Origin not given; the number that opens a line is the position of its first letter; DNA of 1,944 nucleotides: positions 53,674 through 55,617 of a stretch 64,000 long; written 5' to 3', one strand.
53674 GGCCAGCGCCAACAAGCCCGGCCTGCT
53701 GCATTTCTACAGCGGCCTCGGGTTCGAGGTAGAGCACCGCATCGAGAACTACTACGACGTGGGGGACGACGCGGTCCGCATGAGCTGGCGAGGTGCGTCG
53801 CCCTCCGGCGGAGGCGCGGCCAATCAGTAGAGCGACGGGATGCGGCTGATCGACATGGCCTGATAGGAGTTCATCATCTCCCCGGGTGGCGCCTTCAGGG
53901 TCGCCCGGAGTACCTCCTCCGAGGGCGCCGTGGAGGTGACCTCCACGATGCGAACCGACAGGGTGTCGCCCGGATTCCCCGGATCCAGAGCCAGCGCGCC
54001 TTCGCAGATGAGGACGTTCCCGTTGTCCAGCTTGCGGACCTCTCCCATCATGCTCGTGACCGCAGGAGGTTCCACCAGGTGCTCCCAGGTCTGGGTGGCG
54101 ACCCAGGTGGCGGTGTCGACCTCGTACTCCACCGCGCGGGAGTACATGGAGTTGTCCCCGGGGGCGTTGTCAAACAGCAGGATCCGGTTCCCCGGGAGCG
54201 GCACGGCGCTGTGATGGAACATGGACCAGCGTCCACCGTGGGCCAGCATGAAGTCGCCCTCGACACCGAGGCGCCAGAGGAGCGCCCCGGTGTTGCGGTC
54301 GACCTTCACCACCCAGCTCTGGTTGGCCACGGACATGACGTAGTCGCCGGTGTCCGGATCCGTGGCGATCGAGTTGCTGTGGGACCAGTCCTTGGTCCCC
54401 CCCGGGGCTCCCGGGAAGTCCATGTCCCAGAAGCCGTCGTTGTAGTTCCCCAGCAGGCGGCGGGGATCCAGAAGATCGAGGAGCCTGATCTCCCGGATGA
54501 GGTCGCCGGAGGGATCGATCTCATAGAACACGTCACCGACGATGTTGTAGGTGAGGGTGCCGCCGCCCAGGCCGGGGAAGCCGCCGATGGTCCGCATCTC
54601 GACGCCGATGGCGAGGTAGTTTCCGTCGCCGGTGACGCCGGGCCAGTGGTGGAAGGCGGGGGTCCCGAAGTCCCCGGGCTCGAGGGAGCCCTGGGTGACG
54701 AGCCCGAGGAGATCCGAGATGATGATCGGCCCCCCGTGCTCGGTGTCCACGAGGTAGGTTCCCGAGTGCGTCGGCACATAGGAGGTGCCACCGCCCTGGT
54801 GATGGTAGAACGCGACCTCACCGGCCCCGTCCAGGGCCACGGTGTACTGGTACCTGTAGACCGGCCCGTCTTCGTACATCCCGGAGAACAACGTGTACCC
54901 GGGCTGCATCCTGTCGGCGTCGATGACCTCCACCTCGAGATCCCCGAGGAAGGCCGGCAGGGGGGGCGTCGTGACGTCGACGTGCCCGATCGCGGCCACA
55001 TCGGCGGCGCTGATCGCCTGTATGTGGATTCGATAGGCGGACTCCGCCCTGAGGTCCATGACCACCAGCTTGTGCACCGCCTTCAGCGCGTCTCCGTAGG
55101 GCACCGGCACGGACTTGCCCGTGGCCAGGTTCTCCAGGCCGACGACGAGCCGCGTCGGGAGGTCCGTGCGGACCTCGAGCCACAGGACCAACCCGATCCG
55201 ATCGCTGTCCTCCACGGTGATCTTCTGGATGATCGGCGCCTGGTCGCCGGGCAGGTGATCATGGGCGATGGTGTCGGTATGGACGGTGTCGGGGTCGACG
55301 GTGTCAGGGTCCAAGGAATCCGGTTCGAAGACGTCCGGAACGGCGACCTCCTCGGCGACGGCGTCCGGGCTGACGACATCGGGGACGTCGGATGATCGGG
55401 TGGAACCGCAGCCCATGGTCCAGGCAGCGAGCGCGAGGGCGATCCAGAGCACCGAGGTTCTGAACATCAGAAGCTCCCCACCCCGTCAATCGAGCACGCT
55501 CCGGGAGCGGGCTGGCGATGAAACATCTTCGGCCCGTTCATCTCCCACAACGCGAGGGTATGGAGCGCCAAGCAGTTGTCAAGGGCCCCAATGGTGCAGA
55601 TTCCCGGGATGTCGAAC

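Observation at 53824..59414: Cluster of three divergent ASST-like (aryl-sulfotransferase-like) beta-propeller lipoprotein paralogues, one with a Cys-rich tail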

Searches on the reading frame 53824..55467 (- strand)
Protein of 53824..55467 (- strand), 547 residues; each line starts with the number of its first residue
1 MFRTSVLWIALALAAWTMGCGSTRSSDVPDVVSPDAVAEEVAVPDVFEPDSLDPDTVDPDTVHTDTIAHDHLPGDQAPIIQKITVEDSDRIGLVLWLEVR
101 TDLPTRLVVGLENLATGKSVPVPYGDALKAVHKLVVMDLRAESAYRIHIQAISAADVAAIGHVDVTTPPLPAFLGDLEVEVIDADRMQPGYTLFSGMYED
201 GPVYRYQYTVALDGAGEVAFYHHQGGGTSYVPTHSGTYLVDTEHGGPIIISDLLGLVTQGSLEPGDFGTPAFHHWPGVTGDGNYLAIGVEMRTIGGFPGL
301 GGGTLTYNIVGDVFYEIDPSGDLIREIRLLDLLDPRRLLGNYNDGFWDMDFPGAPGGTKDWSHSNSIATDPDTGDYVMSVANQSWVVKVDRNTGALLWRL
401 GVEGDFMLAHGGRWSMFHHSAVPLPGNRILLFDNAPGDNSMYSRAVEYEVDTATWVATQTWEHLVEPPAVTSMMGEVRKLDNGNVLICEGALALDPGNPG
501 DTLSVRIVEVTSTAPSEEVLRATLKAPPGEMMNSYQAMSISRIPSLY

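Call 3: search_protein_families(library=pfam, proteins=[window:53824-55467:-], max_evalue=0.1)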
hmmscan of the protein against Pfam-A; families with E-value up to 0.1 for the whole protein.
window:53824-55467:- (547 aa): 2 families
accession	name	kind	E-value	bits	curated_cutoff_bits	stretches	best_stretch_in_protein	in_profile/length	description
PF05935.17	Arylsulfotrans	-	5.9e-35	121.4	24.2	1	206-516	27-356/374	Arylsulfotransferase (ASST)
PF14269.12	Arylsulfotran_2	-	1.5e-13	51.3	27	1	272-491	59-281/301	Arylsulfotransferase (ASST)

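Call 4: search_protein_families(library=ncbifam, proteins=[window:53824-55467:-], max_evalue=0.1)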
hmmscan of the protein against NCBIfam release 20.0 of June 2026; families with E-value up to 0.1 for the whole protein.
window:53824-55467:- (547 aa): 0 families

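Call 5: search_solved_structures(query=window:53824-55467:-, max_evalue=1, show_alignments=2)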
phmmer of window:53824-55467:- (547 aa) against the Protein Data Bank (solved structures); distinct sequences matched with E-value up to 1: 2.
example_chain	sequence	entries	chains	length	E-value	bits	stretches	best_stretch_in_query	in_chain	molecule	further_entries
9kf6_A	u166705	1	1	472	9.1e-09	37.7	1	359-491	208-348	Sulfotransferase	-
9kf4_A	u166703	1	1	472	3.2e-08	35.9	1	359-491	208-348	Sulfotransferase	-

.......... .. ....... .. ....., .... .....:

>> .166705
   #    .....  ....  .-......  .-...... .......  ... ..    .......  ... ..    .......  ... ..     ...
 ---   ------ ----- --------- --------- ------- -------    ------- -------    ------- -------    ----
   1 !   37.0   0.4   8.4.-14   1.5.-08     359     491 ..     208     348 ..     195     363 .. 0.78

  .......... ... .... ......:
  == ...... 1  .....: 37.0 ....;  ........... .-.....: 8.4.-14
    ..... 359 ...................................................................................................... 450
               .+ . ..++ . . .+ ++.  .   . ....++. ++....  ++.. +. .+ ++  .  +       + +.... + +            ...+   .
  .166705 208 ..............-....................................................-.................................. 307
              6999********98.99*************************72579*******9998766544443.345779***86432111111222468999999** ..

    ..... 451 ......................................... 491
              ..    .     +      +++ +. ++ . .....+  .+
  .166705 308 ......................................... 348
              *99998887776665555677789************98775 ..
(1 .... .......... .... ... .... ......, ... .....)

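Call 9: find_homologous_proteins(query=window:53824-55467:-)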
Query window:53824-55467:- (547 aa): 16 proteins with E <= 0.001 among 8000 candidates.
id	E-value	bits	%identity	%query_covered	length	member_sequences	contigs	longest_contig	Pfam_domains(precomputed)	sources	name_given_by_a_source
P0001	0.0e+0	1257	100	100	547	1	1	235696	PF14269.13,PF05935.18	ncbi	ncbi:MAG: aryl-sulfate sulfotransferase [Pseudomonadota bacterium]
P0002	2.2e-162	560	53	100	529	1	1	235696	PF14269.13,PF05935.18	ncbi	ncbi:MAG: aryl-sulfate sulfotransferase [Pseudomonadota bacterium]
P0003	1.7e-148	514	51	90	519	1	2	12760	PF14269.13,PF05935.18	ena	-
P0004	8.5e-148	512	50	99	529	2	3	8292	PF14269.13,PF05935.18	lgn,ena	-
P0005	2.2e-143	497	49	99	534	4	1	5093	PF14269.13,PF05935.18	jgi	jgi:hypothetical protein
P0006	7.4e-142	492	47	100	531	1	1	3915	PF14269.13,PF05935.18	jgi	jgi:arylsulfate sulfotransferase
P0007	1.1e-141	491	53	80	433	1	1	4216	PF14269.13,PF05935.18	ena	-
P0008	2.9e-60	223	34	86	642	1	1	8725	PF17425.9,PF14269.13,PF05935.18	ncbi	-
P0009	2.0e-57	213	32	90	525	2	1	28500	PF14269.13,PF05935.18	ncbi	ncbi:MAG: aryl-sulfate sulfotransferase [Pseudomonadota bacterium]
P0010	4.1e-11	60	31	39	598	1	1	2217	PF14269.13,PF05935.18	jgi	jgi:arylsulfate sulfotransferase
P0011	3.6e-9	54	29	33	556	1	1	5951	PF05935.18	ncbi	ncbi:MAG: aryl-sulfate sulfotransferase [Candidatus Hodarchaeota archaeon]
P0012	6.3e-9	53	26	76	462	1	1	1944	PF13360.14,PF14269.13,PF05935.18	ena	-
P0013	1.0e-7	49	29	41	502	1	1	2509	PF14269.13,PF05935.18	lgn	-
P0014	3.1e-7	48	32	26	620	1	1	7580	PF14269.13,PF05935.18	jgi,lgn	jgi:hypothetical protein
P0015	1.9e-6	45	33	33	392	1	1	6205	PF14269.13,PF05935.18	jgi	jgi:hypothetical protein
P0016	3.8e-4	37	31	34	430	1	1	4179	PF13360.14,PF14269.13,PF05935.18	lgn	-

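Call 11: search_solved_structures(query=A1, max_evalue=0.01, show_alignments=3)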
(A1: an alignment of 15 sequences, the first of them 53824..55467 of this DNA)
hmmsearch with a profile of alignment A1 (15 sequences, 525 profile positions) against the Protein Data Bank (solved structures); distinct sequences matched with E-value up to 0.01: 4.
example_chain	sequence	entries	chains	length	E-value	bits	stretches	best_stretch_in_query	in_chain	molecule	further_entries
9kf6_A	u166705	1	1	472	7.7e-70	239.3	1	138-524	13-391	Sulfotransferase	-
9kf4_A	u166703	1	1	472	5.3e-69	236.5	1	138-524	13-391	Sulfotransferase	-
3elq_A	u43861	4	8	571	8.8e-27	97.2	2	179-368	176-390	Arylsulfate sulfotransferase | Arylsulfate sulfotransferase AssT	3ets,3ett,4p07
4p04_A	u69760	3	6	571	7.7e-25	90.8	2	179-368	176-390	Arylsulfate sulfotransferase AssT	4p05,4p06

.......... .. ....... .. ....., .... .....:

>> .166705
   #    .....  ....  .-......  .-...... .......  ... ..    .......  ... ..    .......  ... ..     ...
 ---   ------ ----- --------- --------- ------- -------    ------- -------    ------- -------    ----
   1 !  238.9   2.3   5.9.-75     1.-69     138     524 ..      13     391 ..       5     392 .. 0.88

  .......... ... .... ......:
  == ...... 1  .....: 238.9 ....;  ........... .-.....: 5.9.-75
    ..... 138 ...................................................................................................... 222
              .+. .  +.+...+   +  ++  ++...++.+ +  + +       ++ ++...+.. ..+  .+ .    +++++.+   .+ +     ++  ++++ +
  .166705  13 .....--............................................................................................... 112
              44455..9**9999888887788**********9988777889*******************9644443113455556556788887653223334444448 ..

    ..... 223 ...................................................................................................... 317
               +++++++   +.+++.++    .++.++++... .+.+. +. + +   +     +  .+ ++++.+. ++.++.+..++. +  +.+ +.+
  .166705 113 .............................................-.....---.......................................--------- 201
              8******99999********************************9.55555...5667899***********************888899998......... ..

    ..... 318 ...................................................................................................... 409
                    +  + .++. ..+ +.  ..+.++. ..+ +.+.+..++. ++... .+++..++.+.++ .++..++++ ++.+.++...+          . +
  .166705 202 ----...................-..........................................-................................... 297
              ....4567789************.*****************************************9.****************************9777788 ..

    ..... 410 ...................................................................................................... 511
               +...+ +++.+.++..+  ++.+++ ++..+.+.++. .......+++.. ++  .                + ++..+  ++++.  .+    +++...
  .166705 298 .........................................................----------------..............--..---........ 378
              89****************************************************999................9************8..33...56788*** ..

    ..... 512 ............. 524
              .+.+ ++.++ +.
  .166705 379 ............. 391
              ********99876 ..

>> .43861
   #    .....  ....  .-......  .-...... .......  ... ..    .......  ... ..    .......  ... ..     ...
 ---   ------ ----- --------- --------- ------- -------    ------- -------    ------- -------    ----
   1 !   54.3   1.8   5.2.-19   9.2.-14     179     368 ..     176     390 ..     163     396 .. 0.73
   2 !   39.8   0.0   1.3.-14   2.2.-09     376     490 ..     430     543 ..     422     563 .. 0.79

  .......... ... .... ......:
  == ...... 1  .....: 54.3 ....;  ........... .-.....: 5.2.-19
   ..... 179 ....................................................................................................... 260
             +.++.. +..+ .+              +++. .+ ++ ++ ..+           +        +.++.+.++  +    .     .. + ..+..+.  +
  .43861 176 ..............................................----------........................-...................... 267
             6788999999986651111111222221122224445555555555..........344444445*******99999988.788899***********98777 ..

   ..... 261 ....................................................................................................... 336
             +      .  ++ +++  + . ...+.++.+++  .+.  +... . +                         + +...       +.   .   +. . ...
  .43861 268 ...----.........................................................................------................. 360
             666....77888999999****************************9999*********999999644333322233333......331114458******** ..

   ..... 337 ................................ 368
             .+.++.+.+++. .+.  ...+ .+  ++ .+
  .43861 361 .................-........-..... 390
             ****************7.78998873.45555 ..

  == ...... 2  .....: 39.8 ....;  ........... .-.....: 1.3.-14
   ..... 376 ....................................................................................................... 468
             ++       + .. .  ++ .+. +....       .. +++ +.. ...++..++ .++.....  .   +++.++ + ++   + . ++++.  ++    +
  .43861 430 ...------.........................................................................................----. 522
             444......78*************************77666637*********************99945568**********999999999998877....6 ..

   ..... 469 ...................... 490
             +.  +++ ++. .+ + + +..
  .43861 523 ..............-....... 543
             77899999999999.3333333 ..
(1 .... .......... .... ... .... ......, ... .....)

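Call 18: find_related_loci(query=A2, collection=genome_contigs, flank=8000)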
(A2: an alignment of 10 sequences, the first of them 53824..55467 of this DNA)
Query A2 (547 aa) in genome_contigs; peptide patterns used: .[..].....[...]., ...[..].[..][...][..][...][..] (x = any residue, [..] = any of these).
101 stretches matched a pattern; 40 encode a relative of the query (tblastn E <= 1e-3); 39 distinct loci.
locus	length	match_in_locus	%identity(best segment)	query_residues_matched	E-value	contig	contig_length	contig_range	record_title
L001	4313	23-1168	55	163-547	2e-129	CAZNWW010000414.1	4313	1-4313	MAG TPA_asm: uncultured Myxococcales bacterium isolate SRP308112_co1_178 genome assembly, contig: NODE_42273_length_4313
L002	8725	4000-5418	34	78-546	4e-61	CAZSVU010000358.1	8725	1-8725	MAG TPA_asm: uncultured Polyangiaceae bacterium isolate binchicken_co150_634 genome assembly, contig: NODE_20797_length_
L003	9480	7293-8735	31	73-547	3e-60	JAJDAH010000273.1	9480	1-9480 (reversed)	MAG: Polyangiaceae bacterium isolate OFTM3 OFTM3_272, whole genome shotgun sequence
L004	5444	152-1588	31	80-546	6e-60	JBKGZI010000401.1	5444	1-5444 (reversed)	MAG: Persicimonas sp. isolate C5M10_1 NODE_7148_length_5444_cov_8.218222, whole genome shotgun sequence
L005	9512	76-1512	31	80-546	4e-57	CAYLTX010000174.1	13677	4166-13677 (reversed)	MAG TPA_asm: uncultured Bradymonadales bacterium isolate SRP332253_co1_289 genome assembly, contig: NODE_7582_length_136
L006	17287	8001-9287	32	123-544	4e-56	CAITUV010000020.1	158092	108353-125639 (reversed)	MAG: uncultured Myxococcales bacterium isolate LaPlata_bin-3248 genome assembly, contig: bin-3248:20/88, whole genome sh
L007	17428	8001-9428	31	78-543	1e-55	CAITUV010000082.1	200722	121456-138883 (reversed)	MAG: uncultured Myxococcales bacterium isolate LaPlata_bin-3248 genome assembly, contig: bin-3248:82/88, whole genome sh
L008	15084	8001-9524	32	26-527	5e-53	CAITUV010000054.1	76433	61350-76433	MAG: uncultured Myxococcales bacterium isolate LaPlata_bin-3248 genome assembly, contig: bin-3248:54/88, whole genome sh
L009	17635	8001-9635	29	9-547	7e-56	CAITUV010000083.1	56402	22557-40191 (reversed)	MAG: uncultured Myxococcales bacterium isolate LaPlata_bin-3248 genome assembly, contig: bin-3248:83/88, whole genome sh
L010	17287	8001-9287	32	126-547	7e-47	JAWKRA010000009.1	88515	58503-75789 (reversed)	MAG: Nannocystaceae bacterium isolate ABC2.134 ABC2.134.fa-9, whole genome shotgun sequence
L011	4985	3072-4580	30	88-546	2e-44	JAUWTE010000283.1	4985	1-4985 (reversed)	MAG: Acidobacteriota bacterium isolate CSMAG_2572 CSMAG_2572_k127_45764_length_4985_cov_24.0000, whole genome shotgun se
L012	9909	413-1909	29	93-547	2e-43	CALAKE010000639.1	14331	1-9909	MAG: uncultured bacterium isolate N4_Bin_Bin_7_1 genome assembly, contig: c_000003206360, whole genome shotgun sequence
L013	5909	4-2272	29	51-547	8e-40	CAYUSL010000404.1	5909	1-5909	MAG TPA_asm: uncultured bacterium isolate binchicken_co118_326 genome assembly, contig: NODE_18448_length_5909_cov_14.26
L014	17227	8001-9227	31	163-524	1e-39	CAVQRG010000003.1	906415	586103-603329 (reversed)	MAG: uncultured Planctomycetaceae bacterium isolate MFD09779.bin.2.42 genome assembly, contig: contig_19315, whole genom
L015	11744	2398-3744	29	51-487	2e-39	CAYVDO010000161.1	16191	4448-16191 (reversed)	MAG TPA_asm: uncultured bacterium isolate binchicken_co245_204 genome assembly, contig: NODE_3795_length_16191_cov_8.417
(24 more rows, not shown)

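Call 24: find_encoding_contigs(protein=P0003, flank=10000, max_places=3)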
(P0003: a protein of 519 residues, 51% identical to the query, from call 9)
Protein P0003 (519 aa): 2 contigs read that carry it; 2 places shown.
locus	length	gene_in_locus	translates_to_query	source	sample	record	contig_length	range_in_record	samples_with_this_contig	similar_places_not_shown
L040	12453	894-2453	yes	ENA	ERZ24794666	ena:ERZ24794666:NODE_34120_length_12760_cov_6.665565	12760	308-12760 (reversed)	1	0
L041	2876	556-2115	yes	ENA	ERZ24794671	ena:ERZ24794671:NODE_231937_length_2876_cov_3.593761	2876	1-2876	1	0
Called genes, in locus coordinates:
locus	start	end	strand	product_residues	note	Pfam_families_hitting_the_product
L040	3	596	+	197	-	?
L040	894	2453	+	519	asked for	PF05935:Arylsulfotrans, PF14269:Arylsulfotran_2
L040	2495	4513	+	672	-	PF05935:Arylsulfotrans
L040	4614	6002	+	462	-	PF04055:Radical_SAM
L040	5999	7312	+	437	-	-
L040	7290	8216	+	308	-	PF03706:LPG_synthase_TM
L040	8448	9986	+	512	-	PF03102:NeuB, PF07883:Cupin_2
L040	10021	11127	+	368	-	PF01262:AlaDh_PNT_C (weak)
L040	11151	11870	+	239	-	PF02348:CTP_transf_3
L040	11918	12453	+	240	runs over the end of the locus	PF00702:Hydrolase, PF13419:HAD_2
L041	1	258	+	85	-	?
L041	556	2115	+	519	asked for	PF05935:Arylsulfotrans, PF14269:Arylsulfotran_2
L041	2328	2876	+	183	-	?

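Call 25: find_encoding_contigs(protein=P0009, flank=10000, max_places=3)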
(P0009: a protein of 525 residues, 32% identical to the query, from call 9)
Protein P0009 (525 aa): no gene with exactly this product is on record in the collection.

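Call 28: search_protein_representatives(alignment_id=A2)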
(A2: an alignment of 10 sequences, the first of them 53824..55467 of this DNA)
Query: 10 sequences, 534 profile positions. Proteins with E-value up to 0.001 (for the whole library): 15254; up to 1e-10: 8340; up to 1e-30: 2040. The best 150 are listed.
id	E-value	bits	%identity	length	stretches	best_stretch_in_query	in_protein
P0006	4.0e-237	804.7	-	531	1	4-534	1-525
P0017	3.0e-205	699.5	-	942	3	67-530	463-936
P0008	1.2e-199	680.9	-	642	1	23-534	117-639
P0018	2.3e-175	600.8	-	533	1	48-534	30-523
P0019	2.3e-147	508.4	-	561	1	6-534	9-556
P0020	1.3e-146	505.9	-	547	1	17-534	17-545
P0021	1.8e-142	492.3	-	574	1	11-534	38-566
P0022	6.0e-142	490.6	-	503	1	61-534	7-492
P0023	1.3e-139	482.9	-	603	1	36-534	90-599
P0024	7.5e-139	480.4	-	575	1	6-530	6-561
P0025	3.1e-137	475.0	-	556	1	9-533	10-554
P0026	6.8e-136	470.6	-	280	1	255-534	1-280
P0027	3.4e-133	461.7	-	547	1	65-534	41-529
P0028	1.3e-132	459.8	-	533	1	52-534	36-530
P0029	3.9e-129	448.3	-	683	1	15-534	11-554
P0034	5.3e-126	438.0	-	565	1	24-524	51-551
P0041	2.7e-123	429.0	-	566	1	21-533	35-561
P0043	9.1e-122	424.0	-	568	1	19-534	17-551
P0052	2.9e-113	395.9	-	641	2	33-530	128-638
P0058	2.0e-107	376.7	-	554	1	17-533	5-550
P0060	7.4e-107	374.8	-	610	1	22-530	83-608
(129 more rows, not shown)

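Call 35: predict_structure(alignment_id=A2)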
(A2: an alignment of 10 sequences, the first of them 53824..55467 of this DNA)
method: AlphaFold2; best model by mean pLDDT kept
length: 547 residues; sequences in the alignment: 10
mean_pLDDT: 82.9   pTM: 0.79
mean pLDDT of the five models: 82.9, 82.5, 81.8, 80.8, 79.3
residues with pLDDT >= 90: 299; 70-90: 159; 50-70: 30; < 50: 59
segments of 3 or more residues with pLDDT < 50: 17-73
pLDDT, mean of each block of 10 residues (from residue 1): 64 54 28 27 27 32 40 63 89 94 94 94 89 94 96 91 93 90 95 90 80 95 81 90 84 86 93 89 94 89 89 94 95 88 87 89 92 95 93 96 93 86 96 76 91 96 87 86 95 77 90 92 80 83 93
secondary structure, 60 per line:
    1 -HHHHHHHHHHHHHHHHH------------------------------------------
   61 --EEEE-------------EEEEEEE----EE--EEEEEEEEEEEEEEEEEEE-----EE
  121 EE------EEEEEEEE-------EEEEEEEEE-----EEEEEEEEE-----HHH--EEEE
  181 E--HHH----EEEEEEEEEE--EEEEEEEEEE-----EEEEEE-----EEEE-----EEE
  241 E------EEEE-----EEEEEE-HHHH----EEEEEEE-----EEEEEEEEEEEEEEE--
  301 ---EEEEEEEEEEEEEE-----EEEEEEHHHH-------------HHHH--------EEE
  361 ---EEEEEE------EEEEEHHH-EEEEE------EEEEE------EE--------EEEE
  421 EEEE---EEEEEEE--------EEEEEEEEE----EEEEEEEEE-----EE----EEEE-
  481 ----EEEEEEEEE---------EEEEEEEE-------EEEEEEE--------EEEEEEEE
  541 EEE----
elements in order: H2-18 E63-66 E80-86 E95-113 E119-122 E129-136 E144-152 E158-166 E177-181 E191-200 E203-212 E218-223 E229-232 E238-241 E248-251 E257-262 H264-267 E272-278 E284-298 E304-317 E323-328 H329-332 H346-349 E358-360 E364-369 E376-380 E385-389 E396-400 E417-424 E428-434 E443-451 E456-464 E476-479 E485-493 E503-510 E518-524 E533-543
